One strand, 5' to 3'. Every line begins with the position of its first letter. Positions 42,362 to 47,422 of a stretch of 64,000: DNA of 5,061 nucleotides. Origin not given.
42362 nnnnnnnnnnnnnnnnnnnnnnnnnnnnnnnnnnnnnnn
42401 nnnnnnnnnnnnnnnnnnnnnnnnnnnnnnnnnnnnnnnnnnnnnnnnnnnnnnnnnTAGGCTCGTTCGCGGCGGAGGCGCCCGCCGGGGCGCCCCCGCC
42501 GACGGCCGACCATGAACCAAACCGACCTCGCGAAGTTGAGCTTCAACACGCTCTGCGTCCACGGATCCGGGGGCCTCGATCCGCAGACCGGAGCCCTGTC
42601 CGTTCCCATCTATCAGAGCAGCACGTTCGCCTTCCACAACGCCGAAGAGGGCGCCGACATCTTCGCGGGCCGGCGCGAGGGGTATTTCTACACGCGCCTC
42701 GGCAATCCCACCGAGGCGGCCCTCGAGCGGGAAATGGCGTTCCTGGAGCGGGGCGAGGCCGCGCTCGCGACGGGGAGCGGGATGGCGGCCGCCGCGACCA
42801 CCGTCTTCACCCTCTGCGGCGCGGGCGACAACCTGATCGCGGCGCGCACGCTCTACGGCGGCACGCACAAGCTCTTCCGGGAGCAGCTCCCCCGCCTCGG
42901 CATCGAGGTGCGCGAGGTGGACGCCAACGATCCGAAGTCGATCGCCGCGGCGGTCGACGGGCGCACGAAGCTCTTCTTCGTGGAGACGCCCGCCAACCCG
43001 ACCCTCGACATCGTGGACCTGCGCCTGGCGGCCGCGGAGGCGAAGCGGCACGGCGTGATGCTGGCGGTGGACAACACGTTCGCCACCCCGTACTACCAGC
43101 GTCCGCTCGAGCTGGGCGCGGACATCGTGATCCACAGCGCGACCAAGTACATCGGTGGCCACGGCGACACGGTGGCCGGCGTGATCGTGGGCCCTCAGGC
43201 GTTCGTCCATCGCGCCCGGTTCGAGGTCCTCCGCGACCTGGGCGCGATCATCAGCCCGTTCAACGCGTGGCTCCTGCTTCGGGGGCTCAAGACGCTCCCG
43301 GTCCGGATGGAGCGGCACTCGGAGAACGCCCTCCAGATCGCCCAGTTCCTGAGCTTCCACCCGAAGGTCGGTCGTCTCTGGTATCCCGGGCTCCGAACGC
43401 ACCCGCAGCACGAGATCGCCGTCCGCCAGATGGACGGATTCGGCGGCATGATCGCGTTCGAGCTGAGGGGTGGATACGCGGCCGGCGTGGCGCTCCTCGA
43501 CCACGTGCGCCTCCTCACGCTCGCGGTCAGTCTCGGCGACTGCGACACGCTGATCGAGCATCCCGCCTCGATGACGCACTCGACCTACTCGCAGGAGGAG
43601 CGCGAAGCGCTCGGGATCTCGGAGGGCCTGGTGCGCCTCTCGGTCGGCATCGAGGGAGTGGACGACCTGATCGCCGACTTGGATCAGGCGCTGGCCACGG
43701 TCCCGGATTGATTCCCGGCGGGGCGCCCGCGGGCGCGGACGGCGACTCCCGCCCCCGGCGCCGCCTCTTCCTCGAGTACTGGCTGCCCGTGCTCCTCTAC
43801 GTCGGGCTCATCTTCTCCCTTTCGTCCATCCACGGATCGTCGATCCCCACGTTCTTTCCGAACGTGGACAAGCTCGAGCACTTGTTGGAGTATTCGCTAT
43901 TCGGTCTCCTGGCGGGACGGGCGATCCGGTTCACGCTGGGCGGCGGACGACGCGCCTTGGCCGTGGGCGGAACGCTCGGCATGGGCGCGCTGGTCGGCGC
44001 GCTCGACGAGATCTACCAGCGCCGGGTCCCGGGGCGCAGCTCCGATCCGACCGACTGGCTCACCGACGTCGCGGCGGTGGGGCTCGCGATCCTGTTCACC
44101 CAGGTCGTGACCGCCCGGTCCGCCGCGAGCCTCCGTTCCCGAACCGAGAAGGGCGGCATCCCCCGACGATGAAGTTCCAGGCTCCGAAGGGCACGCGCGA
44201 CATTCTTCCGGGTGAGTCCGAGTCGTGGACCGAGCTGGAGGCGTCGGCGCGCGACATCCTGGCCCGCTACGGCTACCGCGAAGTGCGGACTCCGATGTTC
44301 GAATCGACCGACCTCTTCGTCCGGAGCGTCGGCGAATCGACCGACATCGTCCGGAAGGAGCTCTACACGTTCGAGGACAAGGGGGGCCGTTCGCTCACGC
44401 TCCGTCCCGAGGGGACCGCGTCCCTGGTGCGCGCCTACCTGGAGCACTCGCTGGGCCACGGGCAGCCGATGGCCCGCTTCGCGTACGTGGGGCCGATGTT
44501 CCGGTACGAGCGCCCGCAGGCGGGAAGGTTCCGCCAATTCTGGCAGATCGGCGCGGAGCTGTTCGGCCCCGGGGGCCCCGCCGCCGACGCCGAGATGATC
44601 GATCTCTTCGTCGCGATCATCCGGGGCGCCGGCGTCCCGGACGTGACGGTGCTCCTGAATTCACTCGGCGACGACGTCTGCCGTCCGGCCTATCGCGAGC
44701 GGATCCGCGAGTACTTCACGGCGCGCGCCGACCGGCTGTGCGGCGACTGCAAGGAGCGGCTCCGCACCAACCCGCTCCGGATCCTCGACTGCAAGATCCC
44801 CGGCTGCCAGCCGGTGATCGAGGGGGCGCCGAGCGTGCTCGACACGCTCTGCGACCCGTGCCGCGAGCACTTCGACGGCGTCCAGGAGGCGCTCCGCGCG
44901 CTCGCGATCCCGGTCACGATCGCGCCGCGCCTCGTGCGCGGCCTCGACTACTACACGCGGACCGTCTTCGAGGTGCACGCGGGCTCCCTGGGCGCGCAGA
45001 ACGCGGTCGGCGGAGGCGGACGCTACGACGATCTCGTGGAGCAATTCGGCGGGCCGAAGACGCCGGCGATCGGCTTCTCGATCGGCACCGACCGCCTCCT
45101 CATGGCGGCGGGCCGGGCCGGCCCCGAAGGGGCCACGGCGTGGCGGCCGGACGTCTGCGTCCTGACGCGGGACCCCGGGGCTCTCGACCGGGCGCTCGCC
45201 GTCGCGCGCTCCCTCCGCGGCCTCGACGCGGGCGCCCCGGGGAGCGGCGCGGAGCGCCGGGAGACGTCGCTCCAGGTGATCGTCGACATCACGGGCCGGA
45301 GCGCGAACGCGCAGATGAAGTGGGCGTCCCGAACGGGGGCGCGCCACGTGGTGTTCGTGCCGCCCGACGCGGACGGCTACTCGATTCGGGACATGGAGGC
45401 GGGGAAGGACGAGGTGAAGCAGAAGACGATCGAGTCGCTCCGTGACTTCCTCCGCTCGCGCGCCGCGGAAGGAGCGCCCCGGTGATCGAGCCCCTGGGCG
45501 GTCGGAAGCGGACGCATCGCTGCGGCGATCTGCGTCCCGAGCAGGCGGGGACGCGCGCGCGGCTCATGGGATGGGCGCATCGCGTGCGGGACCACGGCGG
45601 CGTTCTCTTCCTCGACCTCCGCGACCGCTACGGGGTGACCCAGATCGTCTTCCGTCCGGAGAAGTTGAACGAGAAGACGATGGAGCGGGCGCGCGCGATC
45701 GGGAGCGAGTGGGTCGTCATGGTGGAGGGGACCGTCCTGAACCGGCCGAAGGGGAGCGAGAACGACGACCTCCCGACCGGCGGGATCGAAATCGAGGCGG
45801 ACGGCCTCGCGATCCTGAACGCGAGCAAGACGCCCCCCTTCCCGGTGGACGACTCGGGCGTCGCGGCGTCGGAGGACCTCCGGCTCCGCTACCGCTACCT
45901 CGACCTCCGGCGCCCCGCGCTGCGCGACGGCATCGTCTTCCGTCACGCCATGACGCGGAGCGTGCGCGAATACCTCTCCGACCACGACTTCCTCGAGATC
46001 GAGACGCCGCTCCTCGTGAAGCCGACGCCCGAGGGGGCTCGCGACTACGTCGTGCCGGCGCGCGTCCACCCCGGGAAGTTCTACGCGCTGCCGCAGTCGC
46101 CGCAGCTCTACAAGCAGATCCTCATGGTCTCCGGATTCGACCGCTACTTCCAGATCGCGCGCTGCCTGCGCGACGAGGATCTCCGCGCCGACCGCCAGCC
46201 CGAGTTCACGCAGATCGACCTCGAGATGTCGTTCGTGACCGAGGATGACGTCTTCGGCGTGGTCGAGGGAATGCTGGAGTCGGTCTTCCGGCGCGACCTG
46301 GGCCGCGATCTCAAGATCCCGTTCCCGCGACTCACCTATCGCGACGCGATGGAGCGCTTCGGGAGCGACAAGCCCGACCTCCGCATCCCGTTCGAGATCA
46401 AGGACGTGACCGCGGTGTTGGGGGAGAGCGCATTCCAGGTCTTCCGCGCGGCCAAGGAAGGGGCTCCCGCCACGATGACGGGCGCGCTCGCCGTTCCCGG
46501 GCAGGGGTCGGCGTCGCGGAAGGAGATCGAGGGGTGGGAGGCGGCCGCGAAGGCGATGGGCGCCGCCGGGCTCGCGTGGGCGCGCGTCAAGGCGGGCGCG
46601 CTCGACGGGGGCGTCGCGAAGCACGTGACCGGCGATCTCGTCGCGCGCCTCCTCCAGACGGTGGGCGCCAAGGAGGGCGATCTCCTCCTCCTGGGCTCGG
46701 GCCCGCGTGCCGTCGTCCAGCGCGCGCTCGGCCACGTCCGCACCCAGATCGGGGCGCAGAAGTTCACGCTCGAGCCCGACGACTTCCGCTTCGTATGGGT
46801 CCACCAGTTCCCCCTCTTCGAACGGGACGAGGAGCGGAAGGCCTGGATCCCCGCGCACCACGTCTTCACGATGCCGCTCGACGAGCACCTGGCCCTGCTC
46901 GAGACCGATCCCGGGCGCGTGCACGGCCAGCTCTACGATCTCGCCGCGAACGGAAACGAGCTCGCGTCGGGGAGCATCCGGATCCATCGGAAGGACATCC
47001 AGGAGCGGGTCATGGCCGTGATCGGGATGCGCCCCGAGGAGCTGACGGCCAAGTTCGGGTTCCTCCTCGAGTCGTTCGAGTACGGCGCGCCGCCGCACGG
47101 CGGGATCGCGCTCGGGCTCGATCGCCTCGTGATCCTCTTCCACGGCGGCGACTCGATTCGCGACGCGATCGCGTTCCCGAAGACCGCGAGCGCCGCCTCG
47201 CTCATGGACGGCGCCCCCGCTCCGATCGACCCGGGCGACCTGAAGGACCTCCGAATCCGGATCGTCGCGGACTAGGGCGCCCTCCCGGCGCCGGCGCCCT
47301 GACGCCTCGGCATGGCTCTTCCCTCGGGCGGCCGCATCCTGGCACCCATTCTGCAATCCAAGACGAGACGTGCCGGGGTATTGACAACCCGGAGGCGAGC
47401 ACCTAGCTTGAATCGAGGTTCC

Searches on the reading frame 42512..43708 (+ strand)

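Call 96: search_protein_families(library=pfam, proteins=[window:42512-43708:+], max_evalue=0.00001)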
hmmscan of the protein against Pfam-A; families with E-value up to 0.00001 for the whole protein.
window:42512-43708:+ (399 aa): 2 families
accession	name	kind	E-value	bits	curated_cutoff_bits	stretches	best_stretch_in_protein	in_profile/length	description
PF01053.26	Cys_Met_Meta_PP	-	2.8e-148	494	27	1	13-394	2-380/381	Cys/Met metabolism PLP-dependent enzyme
PF00155.27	Aminotran_1_2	-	2.5e-07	30.7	19.7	1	80-239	56-237/361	Aminotransferase class I and II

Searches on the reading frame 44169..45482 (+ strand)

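Call 96: search_protein_families(library=pfam, proteins=[window:44169-45482:+], max_evalue=0.00001)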
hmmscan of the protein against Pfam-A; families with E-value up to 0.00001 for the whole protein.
window:44169-45482:+ (438 aa): 2 families
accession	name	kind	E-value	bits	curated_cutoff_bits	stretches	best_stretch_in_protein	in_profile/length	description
PF13393.11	tRNA-synt_His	-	9.7e-53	179.8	25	1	8-310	1-308/308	Histidyl-tRNA synthetase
PF00587.30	tRNA-synt_2b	-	1.8e-13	51.4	29.3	1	66-313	1-174/179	tRNA synthetase class II core domain (G, H, P, S and T)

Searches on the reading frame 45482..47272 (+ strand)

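Call 96: search_protein_families(library=pfam, proteins=[window:45482-47272:+], max_evalue=0.00001)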
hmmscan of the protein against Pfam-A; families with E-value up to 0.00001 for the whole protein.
window:45482-47272:+ (597 aa): 3 families
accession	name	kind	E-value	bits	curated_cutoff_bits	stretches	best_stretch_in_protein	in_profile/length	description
PF00152.25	tRNA-synt_2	-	1.6e-112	376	25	1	130-568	1-307/308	tRNA synthetases class II (D, K and N)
PF02938.19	GAD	-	1.6e-18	67.1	23.4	1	335-416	13-95/95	GAD domain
PF01336.31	tRNA_anti-codon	-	2.5e-12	47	27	1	27-108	2-71/75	OB-fold nucleic acid binding domain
